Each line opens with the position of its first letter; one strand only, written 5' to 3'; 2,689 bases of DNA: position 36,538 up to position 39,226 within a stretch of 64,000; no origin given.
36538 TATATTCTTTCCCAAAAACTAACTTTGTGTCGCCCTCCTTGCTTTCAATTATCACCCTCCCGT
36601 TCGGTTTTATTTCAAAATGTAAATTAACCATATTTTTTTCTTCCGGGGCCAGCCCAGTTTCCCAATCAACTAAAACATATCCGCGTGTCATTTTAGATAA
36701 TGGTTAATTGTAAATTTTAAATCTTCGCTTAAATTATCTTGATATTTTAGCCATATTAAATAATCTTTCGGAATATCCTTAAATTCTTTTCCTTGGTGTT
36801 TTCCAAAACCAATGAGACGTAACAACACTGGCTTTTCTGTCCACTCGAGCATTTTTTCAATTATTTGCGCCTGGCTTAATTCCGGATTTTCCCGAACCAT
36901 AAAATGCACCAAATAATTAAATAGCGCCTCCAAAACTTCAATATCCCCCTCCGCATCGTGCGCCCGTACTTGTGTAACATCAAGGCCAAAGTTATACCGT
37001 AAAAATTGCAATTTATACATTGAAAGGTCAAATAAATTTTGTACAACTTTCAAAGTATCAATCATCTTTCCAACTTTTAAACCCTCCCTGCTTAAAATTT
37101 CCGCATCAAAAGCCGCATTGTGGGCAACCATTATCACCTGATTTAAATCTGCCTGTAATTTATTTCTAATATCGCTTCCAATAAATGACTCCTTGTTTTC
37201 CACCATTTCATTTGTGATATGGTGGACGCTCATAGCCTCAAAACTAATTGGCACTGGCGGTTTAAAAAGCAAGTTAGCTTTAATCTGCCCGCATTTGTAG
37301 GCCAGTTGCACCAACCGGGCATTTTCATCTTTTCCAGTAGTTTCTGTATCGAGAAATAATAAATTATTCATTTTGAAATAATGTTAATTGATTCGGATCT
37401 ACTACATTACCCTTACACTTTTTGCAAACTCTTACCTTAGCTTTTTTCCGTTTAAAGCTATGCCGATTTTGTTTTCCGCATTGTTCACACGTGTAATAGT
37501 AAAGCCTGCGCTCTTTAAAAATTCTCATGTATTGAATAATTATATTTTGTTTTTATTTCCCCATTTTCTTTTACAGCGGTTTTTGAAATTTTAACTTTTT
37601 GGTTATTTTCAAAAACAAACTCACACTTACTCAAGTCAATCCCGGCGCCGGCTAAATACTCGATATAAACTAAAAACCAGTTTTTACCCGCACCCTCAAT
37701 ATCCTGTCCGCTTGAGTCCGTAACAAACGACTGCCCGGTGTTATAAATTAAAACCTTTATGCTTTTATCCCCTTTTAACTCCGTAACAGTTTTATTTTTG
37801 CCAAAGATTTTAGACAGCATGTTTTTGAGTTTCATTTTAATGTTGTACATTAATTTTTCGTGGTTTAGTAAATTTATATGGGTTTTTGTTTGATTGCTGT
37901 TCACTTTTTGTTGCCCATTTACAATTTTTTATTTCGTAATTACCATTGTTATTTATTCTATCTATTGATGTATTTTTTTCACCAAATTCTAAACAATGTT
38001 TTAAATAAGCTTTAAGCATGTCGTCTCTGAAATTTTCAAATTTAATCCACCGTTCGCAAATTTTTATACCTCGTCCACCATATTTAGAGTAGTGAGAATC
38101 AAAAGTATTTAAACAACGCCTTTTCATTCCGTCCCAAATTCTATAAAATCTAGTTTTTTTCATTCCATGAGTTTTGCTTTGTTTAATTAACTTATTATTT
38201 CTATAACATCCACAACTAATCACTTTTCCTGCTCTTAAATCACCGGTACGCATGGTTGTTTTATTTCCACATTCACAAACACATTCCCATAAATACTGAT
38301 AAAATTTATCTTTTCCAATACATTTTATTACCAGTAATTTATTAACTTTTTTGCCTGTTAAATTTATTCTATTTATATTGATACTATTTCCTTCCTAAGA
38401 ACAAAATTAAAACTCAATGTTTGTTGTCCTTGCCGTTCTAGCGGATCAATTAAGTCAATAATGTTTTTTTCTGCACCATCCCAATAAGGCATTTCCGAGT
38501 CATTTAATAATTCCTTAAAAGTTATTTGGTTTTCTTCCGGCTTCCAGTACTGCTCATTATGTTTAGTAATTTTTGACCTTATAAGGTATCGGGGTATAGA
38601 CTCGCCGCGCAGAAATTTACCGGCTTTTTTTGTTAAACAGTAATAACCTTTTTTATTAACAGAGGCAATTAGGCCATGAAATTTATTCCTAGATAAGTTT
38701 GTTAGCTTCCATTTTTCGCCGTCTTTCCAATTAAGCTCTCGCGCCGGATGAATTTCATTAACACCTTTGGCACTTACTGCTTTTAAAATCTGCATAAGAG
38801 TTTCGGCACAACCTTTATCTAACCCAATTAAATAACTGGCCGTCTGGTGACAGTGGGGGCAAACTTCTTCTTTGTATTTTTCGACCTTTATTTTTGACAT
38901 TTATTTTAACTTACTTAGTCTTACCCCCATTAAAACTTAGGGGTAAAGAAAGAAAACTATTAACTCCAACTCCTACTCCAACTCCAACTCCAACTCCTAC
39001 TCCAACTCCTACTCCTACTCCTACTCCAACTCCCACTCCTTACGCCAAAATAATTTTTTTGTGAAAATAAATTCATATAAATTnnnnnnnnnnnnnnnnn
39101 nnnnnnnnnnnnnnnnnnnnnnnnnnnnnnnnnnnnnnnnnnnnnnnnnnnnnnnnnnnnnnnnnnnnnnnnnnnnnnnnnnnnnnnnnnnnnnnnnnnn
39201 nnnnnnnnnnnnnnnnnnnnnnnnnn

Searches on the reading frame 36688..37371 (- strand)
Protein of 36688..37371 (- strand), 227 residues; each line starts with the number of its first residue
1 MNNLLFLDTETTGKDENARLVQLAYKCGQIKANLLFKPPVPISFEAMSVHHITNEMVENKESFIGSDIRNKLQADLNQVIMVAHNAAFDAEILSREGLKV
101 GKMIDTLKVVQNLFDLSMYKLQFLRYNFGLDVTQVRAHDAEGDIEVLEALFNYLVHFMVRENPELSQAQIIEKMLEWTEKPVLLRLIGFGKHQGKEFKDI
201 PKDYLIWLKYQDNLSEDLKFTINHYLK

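Call 8: search_protein_families(library=pfam, proteins=[window:36688-37371:-], max_evalue=0.01)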
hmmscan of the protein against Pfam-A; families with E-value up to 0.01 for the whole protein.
window:36688-37371:- (227 aa): 4 families
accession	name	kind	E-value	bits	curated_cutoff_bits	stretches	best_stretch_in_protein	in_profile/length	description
PF00929.31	RNase_T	-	4.3e-14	53.8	24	1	6-150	2-163/164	Exonuclease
PF01612.26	DNA_pol_A_exo1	-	5e-05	23.6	23.6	1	77-127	75-126/173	3'-5' exonuclease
PF12843.12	QSregVF_b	-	0.00051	20.3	22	1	187-211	13-37/66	Putative quorum-sensing-regulated virulence factor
PF16473.11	Rv2179c-like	-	0.0068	16.6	27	0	5-24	3-22/177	3'-5' exoribonuclease Rv2179c-like domain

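Call 9: search_protein_families(library=phrogs, proteins=[window:36688-37371:-], max_evalue=0.01)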
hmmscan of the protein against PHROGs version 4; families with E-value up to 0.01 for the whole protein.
window:36688-37371:- (227 aa): 4 families
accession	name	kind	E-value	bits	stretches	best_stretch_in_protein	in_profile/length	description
phrog_192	-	DNA, RNA and nucleotide metabolism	2e-41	143.6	1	1-219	105-339/397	DNA polymerase exonuclease subunit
phrog_14632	-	DNA, RNA and nucleotide metabolism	1.6e-08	34.7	1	3-147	83-235/380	DNA polymerase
phrog_17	-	DNA, RNA and nucleotide metabolism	2.8e-06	26.6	1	1-131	669-788/1445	DNA polymerase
phrog_3628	-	unknown function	0.00073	19.8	1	188-216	104-132/257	-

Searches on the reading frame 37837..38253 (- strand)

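Call 8: search_protein_families(library=pfam, proteins=[window:37837-38253:-], max_evalue=0.01)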
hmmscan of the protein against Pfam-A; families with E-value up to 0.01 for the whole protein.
window:37837-38253:- (138 aa): 1 family
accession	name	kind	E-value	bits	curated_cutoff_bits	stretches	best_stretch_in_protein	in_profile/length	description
PF25400.1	PH_FAN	-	0.0049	17.2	27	1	57-132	44-122/160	FAN protein N-terminal PH domain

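Call 9: search_protein_families(library=phrogs, proteins=[window:37837-38253:-], max_evalue=0.01)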
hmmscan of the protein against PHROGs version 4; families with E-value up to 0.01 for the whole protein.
window:37837-38253:- (138 aa): 6 families
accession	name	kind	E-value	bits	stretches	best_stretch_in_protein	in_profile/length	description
phrog_374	-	DNA, RNA and nucleotide metabolism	5.9e-42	145.2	1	1-132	233-363/617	HNH endonuclease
phrog_3377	-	DNA, RNA and nucleotide metabolism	2.4e-33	116.6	1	26-126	4-97/196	HNH endonuclease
phrog_8790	-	DNA, RNA and nucleotide metabolism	1.3e-31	111.4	1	24-129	13-109/241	restriction endonuclease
phrog_2081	-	DNA, RNA and nucleotide metabolism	9.2e-27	95.2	1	5-129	75-201/433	HNH endonuclease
phrog_953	-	DNA, RNA and nucleotide metabolism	2.3e-13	51.2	1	25-125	213-307/420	HNH endonuclease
phrog_4578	-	DNA, RNA and nucleotide metabolism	1.5e-05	25.9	1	93-127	28-63/130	HNH endonuclease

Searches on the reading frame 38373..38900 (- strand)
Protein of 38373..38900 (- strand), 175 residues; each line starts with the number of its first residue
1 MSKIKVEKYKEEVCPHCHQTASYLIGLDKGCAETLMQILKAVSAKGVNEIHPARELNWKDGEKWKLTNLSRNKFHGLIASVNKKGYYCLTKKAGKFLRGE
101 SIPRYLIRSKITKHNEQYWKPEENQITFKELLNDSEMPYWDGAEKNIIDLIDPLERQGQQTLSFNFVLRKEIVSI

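Call 8: search_protein_families(library=pfam, proteins=[window:38373-38900:-], max_evalue=0.01)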
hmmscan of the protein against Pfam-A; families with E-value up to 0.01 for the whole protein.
window:38373-38900:- (175 aa): 0 families

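Call 9: search_protein_families(library=phrogs, proteins=[window:38373-38900:-], max_evalue=0.01)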
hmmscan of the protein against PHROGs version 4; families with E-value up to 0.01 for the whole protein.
window:38373-38900:- (175 aa): 0 families

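Call 11: find_encoding_contigs(protein=window:38373-38900:-, flank=6000, max_places=10)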
Protein window:38373-38900:- (175 aa): 1 contig read that carries it; 1 place shown.
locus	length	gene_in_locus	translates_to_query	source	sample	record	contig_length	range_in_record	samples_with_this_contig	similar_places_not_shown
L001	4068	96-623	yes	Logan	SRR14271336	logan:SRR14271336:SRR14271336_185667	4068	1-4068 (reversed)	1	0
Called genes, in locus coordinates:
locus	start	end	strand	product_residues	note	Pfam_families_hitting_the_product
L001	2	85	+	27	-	?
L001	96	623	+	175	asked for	-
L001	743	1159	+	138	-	-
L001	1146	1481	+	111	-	-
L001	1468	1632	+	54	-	-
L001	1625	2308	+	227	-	PF00929:RNase_T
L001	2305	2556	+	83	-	-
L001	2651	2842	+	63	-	-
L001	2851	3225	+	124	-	-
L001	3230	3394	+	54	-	-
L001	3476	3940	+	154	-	-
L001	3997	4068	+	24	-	?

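Call 17: find_related_loci(query=window:38373-38900:-, collection=genome_contigs, flank=4000)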
Query window:38373-38900:- (175 aa) in genome_contigs; peptide patterns used: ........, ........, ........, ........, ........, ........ (x = any residue, [..] = any of these).
92 stretches matched a pattern, but none encodes a relative of the query by tblastn (E <= 1e-3).

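Call 18: find_related_loci(query=window:38373-38900:-, collection=viral_contigs, flank=4000)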
Query window:38373-38900:- (175 aa) in viral_contigs; peptide patterns used: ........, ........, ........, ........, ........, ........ (x = any residue, [..] = any of these).
3 stretches matched a pattern, but none encodes a relative of the query by tblastn (E <= 1e-3).

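Call 19: find_homologous_proteins(query=window:38373-38900:-, max_evalue=0.001)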
Query window:38373-38900:- (175 aa): 33 proteins with E <= 0.001 among 61 candidates.
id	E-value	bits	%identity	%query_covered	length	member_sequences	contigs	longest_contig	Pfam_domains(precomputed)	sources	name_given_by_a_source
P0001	8.6e-115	399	100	100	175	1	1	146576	-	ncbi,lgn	-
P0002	2.3e-93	329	79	99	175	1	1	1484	-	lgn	-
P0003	2.4e-85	303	76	98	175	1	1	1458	-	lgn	-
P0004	4.2e-82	292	74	97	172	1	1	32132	-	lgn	-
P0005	1.0e-66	242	61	99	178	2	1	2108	-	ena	-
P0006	2.9e-62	227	59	100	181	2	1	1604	-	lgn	-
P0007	4.0e-61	224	60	99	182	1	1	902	-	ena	-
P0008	1.3e-59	219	57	100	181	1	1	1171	-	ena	-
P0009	3.6e-55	204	54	99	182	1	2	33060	-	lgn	-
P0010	1.2e-54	203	56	90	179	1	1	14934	-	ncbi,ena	-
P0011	5.9e-54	200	54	94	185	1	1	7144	-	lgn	-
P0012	2.0e-52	195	51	97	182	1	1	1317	-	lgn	-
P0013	4.9e-52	194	54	90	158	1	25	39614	-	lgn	-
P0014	3.4e-51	191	54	95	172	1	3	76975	-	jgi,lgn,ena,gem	-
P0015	2.9e-49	185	52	88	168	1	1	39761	-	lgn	-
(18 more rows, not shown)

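Call 20: find_encoding_contigs(protein=P0004, flank=3000, max_places=3)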
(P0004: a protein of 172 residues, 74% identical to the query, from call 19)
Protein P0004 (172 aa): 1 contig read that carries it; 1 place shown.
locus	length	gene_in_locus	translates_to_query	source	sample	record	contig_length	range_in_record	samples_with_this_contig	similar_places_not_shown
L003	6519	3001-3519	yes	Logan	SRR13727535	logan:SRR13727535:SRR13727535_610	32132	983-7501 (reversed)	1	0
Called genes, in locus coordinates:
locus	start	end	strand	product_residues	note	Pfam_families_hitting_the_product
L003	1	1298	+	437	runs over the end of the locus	PF13479:AAA_24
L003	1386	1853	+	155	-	PF04492:Phage_rep_O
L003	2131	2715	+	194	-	PF18896:SLT_3 (weak)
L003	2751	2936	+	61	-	-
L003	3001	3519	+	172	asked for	-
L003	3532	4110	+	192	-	PF13392:HNH_3 (weak)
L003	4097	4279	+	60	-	-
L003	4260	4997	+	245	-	PF00929:RNase_T, PF01612:DNA_pol_A_exo1 (weak), PF12843:QSregVF_b (weak)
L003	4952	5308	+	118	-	PF06356:DUF1064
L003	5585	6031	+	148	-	-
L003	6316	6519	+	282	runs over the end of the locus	-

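Call 21: find_encoding_contigs(protein=P0002, flank=3000, max_places=3)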
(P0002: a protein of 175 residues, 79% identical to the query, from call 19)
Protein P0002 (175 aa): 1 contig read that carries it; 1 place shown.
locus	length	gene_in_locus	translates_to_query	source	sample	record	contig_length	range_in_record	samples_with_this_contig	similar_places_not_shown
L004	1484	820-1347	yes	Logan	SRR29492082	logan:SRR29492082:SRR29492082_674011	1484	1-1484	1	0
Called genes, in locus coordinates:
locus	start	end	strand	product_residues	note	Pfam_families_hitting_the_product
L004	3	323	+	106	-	?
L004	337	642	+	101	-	-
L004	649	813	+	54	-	-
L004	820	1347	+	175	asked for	-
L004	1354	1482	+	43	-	?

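Call 22: find_encoding_contigs(protein=P0009, flank=3000, max_places=3)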
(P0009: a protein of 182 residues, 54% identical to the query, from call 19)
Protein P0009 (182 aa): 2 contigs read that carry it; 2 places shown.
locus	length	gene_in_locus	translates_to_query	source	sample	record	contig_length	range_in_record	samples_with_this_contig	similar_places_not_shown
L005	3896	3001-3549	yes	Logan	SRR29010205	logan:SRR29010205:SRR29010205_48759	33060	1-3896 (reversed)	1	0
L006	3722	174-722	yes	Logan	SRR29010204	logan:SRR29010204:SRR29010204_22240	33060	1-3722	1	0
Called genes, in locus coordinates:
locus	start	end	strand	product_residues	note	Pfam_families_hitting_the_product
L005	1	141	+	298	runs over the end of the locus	PF03837:RecT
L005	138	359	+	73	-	-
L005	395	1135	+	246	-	PF04492:Phage_rep_O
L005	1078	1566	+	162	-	-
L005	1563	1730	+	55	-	-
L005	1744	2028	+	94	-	PF00216:Bac_DNA_binding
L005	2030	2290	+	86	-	-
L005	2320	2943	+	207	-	PF18896:SLT_3 (weak)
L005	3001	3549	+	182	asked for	-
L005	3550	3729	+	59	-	-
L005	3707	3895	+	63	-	?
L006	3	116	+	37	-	?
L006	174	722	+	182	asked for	-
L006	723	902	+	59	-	-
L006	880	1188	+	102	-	-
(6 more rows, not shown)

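Call 27: find_related_loci(query=A1, collection=metagenome_contigs, flank=2500)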
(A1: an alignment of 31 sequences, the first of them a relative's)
Query A1 (175 aa) in metagenome_contigs; peptide patterns used: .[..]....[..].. (x = any residue, [..] = any of these).
7 stretches matched a pattern; 6 encode a relative of the query (tblastn E <= 1e-3); 6 distinct loci.
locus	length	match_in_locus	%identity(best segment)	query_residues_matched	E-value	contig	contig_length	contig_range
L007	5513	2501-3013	54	1-166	6e-59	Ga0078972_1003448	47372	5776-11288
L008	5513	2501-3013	54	1-166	6e-59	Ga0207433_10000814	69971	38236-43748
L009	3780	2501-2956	51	4-153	3e-50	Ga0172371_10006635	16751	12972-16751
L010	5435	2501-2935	55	7-155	1e-48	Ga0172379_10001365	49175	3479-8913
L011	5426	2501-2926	50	9-151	4e-45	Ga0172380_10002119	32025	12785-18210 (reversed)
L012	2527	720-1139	48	7-149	4e-43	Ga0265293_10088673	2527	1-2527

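Call 28: find_related_loci(query=A1, collection=viral_contigs, flank=2500)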
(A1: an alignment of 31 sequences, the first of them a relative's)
Query A1 (175 aa) in viral_contigs; peptide patterns used: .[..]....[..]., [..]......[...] (x = any residue, [..] = any of these).
23 stretches matched a pattern; 5 encode a relative of the query (tblastn E <= 1e-3); 5 distinct loci.
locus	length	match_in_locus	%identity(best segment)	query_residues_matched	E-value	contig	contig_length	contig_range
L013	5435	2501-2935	55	7-155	1e-48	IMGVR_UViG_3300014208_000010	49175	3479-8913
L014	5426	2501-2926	50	9-151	4e-45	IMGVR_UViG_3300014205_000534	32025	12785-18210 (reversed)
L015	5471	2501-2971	40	4-149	6e-32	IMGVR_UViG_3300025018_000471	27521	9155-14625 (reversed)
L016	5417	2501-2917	43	9-141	3e-32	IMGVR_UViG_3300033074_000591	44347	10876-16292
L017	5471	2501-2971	39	4-149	9e-31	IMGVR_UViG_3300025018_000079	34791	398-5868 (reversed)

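Call 29: find_related_loci(query=A1, collection=genome_contigs, flank=2500)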
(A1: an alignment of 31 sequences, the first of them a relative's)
Query A1 (175 aa) in genome_contigs; peptide patterns used: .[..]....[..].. (x = any residue, [..] = any of these).
4 stretches matched a pattern; 1 encode a relative of the query (tblastn E <= 1e-3); 1 distinct loci.
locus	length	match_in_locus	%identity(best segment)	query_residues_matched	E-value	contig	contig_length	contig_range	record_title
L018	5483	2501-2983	48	9-169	3e-51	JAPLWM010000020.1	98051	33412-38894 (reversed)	MAG: Candidatus Komeilibacteria bacterium isolate LacPavin_0419_WC90_MAG_43_13 LacPavin_0419_WC90_scaffold_587084, whole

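Call 66: search_protein_families(library=padloc, proteins=[window:38373-38900:-], max_evalue=0.1)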
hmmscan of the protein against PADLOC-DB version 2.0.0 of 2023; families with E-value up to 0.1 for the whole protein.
window:38373-38900:- (175 aa): 0 families

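Call 67: search_protein_families(library=ncbifam, proteins=[window:38373-38900:-], max_evalue=0.1)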
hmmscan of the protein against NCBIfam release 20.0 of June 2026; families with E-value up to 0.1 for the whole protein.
window:38373-38900:- (175 aa): 0 families

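Call 85: list_cluster_members(proteins=[P0001, P0034, P0052, P0044])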
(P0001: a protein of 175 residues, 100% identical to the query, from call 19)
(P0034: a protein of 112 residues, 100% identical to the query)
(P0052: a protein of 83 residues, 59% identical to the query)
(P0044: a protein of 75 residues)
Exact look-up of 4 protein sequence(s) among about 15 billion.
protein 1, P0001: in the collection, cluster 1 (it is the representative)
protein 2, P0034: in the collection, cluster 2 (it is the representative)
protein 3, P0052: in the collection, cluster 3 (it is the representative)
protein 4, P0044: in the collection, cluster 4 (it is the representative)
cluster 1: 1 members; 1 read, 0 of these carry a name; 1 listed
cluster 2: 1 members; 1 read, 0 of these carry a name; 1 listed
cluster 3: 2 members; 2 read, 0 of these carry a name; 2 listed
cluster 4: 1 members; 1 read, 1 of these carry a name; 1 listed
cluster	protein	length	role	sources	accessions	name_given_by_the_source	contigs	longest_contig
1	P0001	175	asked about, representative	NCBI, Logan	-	-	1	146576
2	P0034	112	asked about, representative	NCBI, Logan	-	-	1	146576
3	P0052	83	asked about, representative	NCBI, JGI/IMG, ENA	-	-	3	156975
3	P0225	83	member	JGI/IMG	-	-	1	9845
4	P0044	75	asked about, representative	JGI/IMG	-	hypothetical protein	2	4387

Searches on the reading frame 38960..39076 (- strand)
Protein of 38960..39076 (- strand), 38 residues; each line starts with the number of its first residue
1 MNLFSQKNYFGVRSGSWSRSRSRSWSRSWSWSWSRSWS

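Call 66: search_protein_families(library=padloc, proteins=[window:38960-39076:-], max_evalue=0.1)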
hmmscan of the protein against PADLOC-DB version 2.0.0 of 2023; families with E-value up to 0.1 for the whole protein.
window:38960-39076:- (38 aa): 0 families

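Call 67: search_protein_families(library=ncbifam, proteins=[window:38960-39076:-], max_evalue=0.1)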
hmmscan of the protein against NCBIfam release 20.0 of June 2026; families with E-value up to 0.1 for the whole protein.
window:38960-39076:- (38 aa): 0 families
